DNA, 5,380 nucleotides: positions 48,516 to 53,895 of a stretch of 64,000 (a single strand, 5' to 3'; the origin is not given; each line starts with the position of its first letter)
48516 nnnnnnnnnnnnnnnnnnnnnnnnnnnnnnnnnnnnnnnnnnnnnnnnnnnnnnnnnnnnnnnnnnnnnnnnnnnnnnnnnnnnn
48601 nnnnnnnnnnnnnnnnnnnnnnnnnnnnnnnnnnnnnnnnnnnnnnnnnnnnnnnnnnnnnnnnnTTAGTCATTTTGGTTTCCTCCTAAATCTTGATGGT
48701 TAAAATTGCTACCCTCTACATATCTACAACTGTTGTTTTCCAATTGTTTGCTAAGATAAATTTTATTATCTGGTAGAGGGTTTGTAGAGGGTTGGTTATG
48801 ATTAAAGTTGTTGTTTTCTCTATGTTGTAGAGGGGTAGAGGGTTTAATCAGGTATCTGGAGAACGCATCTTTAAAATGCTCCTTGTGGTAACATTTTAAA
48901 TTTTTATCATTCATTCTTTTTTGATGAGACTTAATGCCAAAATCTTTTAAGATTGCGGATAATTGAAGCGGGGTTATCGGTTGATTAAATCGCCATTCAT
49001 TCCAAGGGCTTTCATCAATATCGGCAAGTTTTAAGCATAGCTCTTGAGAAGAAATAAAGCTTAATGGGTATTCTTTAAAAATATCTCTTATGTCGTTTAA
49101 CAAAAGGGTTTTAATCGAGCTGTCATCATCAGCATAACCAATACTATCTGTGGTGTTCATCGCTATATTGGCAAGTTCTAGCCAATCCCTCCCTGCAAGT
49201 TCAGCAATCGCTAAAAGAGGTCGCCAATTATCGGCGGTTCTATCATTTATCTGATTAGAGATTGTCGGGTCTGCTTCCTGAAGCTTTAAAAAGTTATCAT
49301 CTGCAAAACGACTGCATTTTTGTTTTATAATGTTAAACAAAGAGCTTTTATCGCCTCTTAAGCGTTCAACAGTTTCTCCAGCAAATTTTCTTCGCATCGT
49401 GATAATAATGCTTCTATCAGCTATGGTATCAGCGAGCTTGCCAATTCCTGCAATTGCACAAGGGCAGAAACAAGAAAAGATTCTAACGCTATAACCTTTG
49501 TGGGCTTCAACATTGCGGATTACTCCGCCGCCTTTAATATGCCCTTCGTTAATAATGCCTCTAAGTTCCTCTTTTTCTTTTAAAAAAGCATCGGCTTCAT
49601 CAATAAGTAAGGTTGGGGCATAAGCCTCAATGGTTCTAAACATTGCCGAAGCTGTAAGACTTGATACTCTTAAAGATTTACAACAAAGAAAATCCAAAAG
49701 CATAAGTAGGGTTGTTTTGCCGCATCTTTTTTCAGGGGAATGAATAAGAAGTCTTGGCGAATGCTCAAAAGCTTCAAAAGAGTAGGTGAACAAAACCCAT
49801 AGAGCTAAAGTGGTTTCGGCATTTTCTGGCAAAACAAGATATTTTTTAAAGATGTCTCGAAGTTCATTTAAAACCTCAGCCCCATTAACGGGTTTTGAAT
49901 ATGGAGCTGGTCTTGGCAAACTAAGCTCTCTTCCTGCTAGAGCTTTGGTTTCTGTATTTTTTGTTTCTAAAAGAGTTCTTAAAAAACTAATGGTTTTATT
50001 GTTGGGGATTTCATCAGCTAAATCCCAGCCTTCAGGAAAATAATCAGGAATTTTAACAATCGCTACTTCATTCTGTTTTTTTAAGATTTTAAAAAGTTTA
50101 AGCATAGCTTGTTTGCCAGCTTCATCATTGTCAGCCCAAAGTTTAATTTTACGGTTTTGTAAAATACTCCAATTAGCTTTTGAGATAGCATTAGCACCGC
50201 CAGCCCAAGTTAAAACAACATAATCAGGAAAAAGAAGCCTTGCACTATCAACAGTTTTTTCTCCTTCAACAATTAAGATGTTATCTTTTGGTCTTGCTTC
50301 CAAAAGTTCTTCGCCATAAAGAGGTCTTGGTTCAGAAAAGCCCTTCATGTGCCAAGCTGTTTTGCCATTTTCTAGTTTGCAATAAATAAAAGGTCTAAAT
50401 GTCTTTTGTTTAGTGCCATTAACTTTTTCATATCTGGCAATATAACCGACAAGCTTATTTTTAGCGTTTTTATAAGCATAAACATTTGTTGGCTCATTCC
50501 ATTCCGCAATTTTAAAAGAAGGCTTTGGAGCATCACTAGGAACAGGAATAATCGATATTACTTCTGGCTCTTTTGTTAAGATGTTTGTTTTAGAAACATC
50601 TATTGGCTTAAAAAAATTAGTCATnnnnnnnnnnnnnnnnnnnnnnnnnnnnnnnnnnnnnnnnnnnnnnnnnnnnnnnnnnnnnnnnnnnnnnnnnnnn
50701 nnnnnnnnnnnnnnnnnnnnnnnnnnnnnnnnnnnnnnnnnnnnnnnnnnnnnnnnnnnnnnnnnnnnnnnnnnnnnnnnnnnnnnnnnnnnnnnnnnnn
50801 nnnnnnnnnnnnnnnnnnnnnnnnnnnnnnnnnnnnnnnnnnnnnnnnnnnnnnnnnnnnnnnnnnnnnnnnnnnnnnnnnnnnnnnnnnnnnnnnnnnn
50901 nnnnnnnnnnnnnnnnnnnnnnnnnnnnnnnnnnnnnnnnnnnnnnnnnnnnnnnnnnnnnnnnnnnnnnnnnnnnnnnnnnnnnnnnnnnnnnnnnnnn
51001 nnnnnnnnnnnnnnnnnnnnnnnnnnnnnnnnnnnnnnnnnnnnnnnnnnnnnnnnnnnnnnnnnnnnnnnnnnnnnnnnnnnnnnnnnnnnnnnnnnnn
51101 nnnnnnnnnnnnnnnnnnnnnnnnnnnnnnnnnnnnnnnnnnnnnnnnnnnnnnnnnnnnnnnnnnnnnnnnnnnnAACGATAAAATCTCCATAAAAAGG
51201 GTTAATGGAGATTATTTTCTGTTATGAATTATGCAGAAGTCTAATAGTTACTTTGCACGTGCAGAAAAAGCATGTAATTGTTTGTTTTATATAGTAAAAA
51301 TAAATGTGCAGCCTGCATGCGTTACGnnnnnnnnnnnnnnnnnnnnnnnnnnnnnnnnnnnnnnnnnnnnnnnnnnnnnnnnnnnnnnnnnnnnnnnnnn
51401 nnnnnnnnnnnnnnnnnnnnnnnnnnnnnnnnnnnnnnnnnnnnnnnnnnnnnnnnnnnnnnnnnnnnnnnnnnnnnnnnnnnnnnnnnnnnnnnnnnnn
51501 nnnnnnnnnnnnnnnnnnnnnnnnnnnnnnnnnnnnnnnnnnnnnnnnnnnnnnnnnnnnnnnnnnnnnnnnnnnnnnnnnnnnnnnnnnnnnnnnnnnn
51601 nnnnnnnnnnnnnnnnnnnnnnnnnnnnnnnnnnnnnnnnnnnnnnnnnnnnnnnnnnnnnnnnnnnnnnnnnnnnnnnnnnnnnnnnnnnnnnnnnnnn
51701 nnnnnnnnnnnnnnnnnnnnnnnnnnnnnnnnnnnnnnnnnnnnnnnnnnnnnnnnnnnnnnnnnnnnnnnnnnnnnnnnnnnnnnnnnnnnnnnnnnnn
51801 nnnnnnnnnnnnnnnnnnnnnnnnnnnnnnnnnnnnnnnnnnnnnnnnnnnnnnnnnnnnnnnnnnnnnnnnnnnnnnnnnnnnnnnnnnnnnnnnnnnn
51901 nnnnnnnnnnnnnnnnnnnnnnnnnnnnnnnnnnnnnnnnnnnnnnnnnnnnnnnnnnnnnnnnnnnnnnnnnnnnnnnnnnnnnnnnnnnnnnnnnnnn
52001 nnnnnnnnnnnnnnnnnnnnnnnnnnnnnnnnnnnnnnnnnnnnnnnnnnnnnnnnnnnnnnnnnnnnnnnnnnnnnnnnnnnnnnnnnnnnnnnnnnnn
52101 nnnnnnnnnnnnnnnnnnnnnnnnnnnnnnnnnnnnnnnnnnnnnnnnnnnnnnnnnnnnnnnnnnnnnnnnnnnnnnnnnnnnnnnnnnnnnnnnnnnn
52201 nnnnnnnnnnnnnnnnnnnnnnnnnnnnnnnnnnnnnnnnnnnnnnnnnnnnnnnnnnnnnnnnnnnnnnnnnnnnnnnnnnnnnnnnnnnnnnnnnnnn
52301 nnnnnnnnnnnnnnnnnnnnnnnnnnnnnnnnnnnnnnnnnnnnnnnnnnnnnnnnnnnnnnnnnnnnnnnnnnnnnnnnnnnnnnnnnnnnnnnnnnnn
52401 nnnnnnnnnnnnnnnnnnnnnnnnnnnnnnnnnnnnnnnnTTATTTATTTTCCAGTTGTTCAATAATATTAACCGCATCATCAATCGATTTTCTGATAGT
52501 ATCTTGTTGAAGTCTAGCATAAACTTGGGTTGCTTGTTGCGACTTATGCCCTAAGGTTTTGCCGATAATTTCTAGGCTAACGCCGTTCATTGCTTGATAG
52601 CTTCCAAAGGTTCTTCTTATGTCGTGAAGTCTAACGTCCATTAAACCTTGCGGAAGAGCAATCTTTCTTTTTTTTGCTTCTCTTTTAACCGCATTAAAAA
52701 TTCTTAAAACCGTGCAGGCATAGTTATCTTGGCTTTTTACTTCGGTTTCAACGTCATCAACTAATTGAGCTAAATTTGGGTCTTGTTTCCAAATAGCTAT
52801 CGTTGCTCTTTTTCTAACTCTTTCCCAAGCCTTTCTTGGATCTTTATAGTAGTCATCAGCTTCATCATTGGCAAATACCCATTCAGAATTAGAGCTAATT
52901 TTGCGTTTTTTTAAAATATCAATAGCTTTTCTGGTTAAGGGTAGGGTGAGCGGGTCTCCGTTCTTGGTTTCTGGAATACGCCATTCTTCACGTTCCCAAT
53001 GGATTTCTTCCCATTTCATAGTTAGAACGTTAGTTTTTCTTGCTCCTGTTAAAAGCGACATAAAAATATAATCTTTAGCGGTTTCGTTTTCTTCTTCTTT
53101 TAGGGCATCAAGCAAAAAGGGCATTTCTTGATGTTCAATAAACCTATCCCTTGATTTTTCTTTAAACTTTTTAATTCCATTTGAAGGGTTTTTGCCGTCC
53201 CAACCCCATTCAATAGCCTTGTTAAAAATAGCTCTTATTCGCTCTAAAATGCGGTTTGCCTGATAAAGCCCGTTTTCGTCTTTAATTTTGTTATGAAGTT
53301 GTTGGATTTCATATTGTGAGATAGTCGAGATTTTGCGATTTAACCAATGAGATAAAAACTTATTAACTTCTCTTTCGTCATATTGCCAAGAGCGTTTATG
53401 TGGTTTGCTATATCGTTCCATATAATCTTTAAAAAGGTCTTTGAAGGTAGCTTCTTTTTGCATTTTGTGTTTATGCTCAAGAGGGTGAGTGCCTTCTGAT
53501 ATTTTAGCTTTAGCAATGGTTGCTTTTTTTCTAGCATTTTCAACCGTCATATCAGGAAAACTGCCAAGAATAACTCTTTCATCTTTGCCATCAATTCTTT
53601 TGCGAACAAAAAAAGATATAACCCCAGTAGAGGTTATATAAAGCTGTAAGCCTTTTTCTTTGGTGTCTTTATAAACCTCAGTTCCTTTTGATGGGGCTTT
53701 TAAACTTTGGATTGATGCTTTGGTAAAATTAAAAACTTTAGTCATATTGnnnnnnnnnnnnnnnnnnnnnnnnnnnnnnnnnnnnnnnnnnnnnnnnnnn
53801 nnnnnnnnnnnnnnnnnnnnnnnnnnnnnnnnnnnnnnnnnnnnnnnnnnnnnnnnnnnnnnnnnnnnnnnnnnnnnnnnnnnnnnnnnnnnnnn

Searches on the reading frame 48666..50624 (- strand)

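Call 32: search_protein_families(library=pfam, proteins=[window:48666-50624:-], max_evalue=0.001)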
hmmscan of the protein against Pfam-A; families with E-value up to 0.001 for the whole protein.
window:48666-50624:- (652 aa): 3 families
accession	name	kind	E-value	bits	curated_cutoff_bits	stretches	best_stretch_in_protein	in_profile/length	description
PF12307.13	DUF3631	-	9.3e-41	140.4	24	1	410-591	2-182/182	Protein of unknown function (DUF3631)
PF19898.4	DUF6371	-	2.1e-11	44.3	27.7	1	41-165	30-149/150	Domain of unknown function (DUF6371)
PF13155.12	Toprim_2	-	4.7e-05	24.1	22.1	1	141-195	26-81/88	Toprim-like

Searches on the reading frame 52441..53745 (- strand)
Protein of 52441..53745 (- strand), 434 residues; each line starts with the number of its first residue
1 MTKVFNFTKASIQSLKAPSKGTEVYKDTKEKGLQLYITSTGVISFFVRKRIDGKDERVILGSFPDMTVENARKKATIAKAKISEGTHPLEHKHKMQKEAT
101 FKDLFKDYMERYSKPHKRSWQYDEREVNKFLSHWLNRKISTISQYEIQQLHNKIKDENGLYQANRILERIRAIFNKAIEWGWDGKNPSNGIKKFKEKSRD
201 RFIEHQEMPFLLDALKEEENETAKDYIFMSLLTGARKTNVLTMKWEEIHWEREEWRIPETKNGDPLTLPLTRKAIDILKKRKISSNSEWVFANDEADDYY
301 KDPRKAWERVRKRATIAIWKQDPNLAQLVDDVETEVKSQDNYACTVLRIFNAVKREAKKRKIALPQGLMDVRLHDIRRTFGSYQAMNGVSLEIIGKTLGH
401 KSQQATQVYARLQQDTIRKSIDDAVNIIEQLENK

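Call 32: search_protein_families(library=pfam, proteins=[window:52441-53745:-], max_evalue=0.001)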
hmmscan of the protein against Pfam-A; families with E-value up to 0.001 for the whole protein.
window:52441-53745:- (434 aa): 3 families
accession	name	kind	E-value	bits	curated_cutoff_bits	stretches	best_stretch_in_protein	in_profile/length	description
PF00589.27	Phage_integrase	-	1.2e-20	74.4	27.1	2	202-317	2-124/172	Phage integrase family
PF13356.12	Arm-DNA-bind_3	-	9.9e-16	58.1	27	1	7-93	1-81/83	Arm DNA-binding domain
PF22022.2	Phage_int_M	-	1e-05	26.1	27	1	107-191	11-93/96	Phage integrase central domain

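Call 73: search_protein_families(library=ncbifam, proteins=[window:52441-53745:-], max_evalue=0.00001)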
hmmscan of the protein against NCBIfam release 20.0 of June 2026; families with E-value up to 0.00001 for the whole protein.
window:52441-53745:- (434 aa): 6 families
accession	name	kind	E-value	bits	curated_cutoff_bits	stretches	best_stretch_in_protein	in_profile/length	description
NF040815.2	recomb_XerA_Arch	equivalog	6.7e-17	61.9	220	2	347-419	194-261/263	site-specific tyrosine recombinase/integron integrase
NF007246.0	PRK09692.1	domain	2.1e-16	59.6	434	1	24-292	22-307/413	integrase domain-containing protein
TIGR02225.1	recomb_XerD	equivalog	3.3e-14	52.9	329.6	1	120-280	18-182/290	site-specific tyrosine recombinase XerD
NF001399.0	PRK00283.1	subfamily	6.9e-12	45.2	279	1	118-421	28-292/300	tyrosine recombinase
TIGR02224.1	recomb_XerC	equivalog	3.4e-10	39.8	335.15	0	366-423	231-288/295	tyrosine recombinase XerC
NF003462.0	PRK05084.1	equivalog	1.1e-07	30.9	267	0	373-423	305-355/360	tyrosine recombinase XerS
